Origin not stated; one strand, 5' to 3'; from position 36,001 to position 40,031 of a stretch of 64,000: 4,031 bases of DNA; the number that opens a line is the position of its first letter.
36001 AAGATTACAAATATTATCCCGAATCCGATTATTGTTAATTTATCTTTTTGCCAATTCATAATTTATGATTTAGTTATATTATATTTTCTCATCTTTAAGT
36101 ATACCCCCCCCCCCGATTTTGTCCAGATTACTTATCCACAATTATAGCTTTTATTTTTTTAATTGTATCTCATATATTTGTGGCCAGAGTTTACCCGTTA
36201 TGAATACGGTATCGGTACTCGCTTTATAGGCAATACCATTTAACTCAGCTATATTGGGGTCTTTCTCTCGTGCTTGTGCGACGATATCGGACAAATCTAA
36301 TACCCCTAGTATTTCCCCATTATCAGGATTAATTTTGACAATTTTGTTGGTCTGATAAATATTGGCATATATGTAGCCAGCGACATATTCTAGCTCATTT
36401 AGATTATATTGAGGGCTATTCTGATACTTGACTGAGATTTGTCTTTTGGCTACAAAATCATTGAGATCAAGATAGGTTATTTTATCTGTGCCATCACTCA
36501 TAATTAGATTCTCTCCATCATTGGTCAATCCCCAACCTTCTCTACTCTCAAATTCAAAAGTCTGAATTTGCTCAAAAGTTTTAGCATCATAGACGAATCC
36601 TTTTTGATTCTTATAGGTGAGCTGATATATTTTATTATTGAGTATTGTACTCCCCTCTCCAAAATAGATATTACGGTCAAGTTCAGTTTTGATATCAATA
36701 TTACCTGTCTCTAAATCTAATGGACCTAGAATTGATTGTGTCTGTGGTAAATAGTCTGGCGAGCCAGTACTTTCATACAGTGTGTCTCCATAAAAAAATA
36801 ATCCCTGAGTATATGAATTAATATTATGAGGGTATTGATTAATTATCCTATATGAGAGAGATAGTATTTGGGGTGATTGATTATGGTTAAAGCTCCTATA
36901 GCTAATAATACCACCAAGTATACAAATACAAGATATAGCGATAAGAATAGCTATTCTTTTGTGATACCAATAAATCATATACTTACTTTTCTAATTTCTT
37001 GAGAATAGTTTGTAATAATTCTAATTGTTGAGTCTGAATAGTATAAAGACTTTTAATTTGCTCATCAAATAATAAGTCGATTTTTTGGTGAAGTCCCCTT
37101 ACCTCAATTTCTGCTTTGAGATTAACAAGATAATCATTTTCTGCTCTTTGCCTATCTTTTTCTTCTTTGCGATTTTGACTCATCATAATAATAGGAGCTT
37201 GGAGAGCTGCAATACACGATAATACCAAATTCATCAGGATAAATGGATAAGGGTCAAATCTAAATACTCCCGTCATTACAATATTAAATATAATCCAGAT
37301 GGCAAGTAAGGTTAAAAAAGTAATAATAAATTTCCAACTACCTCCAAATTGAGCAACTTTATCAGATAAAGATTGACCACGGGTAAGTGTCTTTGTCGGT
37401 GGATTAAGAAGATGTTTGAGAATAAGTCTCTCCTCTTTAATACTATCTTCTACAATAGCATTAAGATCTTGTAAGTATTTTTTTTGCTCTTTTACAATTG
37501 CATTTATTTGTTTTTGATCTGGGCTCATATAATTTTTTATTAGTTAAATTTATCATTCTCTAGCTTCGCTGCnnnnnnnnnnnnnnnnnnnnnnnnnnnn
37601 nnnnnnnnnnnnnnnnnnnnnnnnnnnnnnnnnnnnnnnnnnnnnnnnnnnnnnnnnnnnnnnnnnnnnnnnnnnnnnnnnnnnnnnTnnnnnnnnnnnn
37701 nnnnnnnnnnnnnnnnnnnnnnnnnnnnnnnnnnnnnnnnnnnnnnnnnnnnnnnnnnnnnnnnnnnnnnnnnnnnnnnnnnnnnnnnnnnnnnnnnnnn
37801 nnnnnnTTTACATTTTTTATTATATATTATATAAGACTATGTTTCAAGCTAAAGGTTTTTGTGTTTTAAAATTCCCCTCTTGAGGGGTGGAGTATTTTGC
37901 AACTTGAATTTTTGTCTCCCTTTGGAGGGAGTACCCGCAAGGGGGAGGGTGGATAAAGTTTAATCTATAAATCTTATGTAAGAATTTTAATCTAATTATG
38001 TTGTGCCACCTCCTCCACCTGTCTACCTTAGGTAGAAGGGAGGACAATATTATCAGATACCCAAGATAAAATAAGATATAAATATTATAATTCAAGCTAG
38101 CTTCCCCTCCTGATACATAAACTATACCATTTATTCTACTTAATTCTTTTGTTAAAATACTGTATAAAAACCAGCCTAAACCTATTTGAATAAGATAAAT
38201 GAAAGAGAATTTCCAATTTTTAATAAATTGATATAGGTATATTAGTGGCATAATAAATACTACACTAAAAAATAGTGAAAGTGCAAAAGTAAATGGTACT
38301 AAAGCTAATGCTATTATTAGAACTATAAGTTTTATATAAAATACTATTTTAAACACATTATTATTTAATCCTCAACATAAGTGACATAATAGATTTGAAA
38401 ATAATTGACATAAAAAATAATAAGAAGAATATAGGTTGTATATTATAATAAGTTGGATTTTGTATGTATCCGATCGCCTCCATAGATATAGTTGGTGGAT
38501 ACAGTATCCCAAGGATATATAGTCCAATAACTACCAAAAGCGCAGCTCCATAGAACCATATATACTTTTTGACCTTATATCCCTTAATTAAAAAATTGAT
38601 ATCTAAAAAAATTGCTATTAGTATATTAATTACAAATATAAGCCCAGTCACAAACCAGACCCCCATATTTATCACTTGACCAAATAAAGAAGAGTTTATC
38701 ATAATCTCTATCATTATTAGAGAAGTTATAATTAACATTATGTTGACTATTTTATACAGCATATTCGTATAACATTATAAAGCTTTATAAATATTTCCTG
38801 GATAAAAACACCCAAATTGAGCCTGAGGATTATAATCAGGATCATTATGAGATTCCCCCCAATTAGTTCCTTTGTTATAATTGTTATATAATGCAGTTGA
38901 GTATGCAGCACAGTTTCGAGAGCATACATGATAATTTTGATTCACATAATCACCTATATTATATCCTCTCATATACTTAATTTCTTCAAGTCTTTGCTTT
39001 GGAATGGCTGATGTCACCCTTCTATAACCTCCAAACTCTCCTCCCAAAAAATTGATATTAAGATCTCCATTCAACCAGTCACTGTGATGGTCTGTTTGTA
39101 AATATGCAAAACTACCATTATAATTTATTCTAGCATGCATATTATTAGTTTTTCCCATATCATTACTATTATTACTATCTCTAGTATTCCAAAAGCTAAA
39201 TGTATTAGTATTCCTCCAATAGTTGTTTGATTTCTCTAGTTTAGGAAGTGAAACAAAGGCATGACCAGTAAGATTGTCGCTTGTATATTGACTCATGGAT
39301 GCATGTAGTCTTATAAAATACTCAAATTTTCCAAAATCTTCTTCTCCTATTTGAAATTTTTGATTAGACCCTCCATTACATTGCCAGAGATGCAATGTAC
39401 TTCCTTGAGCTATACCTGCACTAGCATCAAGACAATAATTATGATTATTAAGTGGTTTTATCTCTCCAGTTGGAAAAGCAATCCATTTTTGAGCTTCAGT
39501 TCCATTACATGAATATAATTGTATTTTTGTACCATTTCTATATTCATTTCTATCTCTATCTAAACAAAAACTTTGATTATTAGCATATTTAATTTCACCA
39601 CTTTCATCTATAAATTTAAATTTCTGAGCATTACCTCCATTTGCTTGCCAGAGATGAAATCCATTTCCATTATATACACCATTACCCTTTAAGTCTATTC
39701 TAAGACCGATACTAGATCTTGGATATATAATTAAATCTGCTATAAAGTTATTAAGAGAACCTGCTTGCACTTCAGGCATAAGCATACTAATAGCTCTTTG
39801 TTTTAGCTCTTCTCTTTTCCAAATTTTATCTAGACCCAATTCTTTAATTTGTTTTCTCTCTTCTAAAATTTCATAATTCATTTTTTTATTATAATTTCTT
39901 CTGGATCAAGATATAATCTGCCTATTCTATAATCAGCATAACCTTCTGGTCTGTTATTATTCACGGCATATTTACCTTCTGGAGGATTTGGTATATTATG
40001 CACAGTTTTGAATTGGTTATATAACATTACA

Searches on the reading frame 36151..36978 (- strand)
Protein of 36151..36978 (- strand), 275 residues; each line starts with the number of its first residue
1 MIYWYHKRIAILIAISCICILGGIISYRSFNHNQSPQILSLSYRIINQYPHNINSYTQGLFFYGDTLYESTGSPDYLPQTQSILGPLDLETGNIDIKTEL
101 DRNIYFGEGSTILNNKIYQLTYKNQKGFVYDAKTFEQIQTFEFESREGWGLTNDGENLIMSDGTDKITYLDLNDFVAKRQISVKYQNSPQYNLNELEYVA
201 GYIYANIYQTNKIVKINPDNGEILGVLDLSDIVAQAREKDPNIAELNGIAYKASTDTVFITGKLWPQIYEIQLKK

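Call 5: search_protein_families(library=pfam, proteins=[window:36151-36978:-], max_evalue=0.01)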
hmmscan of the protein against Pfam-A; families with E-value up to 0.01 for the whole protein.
window:36151-36978:- (275 aa): 2 families
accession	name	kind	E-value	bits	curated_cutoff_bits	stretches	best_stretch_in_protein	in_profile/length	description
PF05096.18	Glu_cyclase_2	-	2.8e-81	273.1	22.3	1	30-273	16-249/249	Glutamine cyclotransferase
PF21959.2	DUF6923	-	0.0021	18.3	27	1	153-224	96-165/234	Repeat of unknown function (DUF6923)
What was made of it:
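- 36151..36978 (-): Glutaminyl cyclase gene, the upstream border of the variable locus. Call 5 (PF05096, E 2.8e-81).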

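Call 10: find_encoding_contigs(protein=window:36151-36978:-, flank=3000, max_places=10)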
Protein window:36151-36978:- (275 aa): 2 contigs read that carry it; 1 place shown.
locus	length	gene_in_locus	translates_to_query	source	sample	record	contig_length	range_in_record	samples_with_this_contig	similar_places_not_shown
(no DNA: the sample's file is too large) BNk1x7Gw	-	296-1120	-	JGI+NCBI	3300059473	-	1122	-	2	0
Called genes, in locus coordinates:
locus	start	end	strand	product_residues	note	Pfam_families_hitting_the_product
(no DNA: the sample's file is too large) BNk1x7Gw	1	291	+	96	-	?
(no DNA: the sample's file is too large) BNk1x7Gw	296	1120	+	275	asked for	PF05096:Glu_cyclase_2, PF16819:DUF5074 (weak)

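Call 25: find_related_loci(query=window:36151-36978:-, collection=genome_contigs, flank=3500)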
Query window:36151-36978:- (275 aa) in genome_contigs; peptide patterns used: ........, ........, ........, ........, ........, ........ (x = any residue, [..] = any of these).
68 stretches matched a pattern; 40 encode a relative of the query (tblastn E <= 1e-3); 40 distinct loci.
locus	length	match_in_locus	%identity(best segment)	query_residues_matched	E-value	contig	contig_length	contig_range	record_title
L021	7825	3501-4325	82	1-275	2e-150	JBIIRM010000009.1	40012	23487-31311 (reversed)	MAG: Candidatus Paceibacteria bacterium isolate ME2003-09-08pf_3300042542_group2_bin38 Rohwer_bin1530_scaffold_14_c2, wh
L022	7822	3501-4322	82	1-274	2e-149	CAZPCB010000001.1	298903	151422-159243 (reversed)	MAG TPA_asm: uncultured Candidatus Saccharibacteria bacterium isolate binchicken_co298_492 genome assembly, contig: NODE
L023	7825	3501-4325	81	1-275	2e-147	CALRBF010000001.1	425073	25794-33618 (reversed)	MAG: Parcubacteria group bacterium isolate ZE-Oct18-75 genome assembly, contig: ZE-Oct18-C3, whole genome shotgun sequen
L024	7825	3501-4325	77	1-275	5e-139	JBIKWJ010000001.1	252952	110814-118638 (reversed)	MAG: Candidatus Paceibacteria bacterium isolate ME2015-09-13_3300035666_group6_bin143 Rohwer_bin1534_scaffold_15_c1, who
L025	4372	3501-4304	71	6-274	2e-124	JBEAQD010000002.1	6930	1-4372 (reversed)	MAG: Candidatus Parcubacteria bacterium isolate muddycreek_2019_sw_WHONDRS-S19S_0082_B_bin.32 scaffold_314737, whole gen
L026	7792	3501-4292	72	13-274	7e-124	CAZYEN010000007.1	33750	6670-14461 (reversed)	MAG TPA_asm: uncultured Candidatus Saccharibacteria bacterium isolate binchicken_co216_135 genome assembly, contig: k141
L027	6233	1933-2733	69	5-275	1e-122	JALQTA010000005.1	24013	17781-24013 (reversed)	MAG: Candidatus Paceibacterota bacterium isolate BSH.5 NODE_5_length_24013_cov_10.105448, whole genome shotgun sequence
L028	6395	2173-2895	76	34-274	2e-120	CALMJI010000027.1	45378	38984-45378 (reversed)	MAG TPA_asm: uncultured bacterium isolate SRR5997543_bin.20_CONCOCT_v1.1_MAG genome assembly, contig: ERZ795114.63, whol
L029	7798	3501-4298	66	5-273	8e-114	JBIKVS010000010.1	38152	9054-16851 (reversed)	MAG: Candidatus Paceibacteria bacterium isolate ME2015-08-30_3300044855_group6_bin32 Rohwer_bin1533_scaffold_182_c1, who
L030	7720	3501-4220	55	34-273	1e-90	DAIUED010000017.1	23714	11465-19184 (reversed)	MAG TPA_asm: Bacteroidota bacterium isolate CTOTU24481 NODE_1253_length_23714_cov_4.364808, whole genome shotgun sequenc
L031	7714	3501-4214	50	36-273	4e-85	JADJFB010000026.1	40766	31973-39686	MAG: Bacteroidetes bacterium isolate Bjer_18-Q3-R1-45_BATAC.331 tig00019289-10-410130, whole genome shotgun sequence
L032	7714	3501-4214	51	33-273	2e-84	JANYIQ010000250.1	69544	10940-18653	MAG: Bacteroidia bacterium isolate GL140_3_metabinner_119 GL140_3_k141_2188188, whole genome shotgun sequence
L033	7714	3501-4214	50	36-273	9e-84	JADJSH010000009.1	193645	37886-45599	MAG: Bacteroidetes bacterium isolate Hade_18-Q3-R52-61_BATAC.713 tig00011384-10-1936590, whole genome shotgun sequence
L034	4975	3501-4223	50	28-273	1e-80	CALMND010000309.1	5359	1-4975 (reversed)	MAG TPA_asm: uncultured Bacteroidetes bacterium isolate SRR5676438_bin.161_CONCOCT_v1.1_MAG genome assembly, contig: ERZ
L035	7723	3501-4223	49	34-274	5e-77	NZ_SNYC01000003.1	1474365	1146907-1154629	Pedobacter metabolipauper strain DSM 19035 Ga0074839_101, whole genome shotgun sequence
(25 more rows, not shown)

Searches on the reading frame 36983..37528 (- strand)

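Call 5: search_protein_families(library=pfam, proteins=[window:36983-37528:-], max_evalue=0.01)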
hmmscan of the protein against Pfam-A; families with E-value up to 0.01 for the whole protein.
window:36983-37528:- (181 aa): 1 family
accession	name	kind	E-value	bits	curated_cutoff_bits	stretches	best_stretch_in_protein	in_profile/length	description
PF06210.16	DUF1003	-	1.3e-39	134.9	27.4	1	62-159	1-98/103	Protein of unknown function (DUF1003)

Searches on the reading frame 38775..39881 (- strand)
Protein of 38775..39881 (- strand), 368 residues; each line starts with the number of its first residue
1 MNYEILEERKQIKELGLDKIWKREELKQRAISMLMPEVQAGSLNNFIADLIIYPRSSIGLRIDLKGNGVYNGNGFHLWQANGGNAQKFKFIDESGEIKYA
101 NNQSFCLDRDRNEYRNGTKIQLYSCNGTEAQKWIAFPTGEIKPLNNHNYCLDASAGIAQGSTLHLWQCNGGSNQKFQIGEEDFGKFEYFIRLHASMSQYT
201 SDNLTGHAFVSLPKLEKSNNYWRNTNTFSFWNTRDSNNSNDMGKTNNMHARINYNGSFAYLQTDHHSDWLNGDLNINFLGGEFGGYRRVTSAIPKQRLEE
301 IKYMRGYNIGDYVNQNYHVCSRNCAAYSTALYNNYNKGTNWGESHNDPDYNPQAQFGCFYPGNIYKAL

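Call 87: search_protein_families(library=pfam, proteins=[window:38775-39881:-], max_evalue=0.001)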
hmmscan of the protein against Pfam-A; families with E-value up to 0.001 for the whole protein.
window:38775-39881:- (368 aa): 2 families
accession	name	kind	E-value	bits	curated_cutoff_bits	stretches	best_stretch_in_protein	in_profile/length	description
PF00652.28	Ricin_B_lectin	-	2e-22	80.1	29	2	94-179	2-85/126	Ricin-type beta-trefoil lectin domain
PF14200.12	RicinB_lectin_2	-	1e-14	55.4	25.6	2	102-166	21-89/89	Ricin-type beta-trefoil lectin domain-like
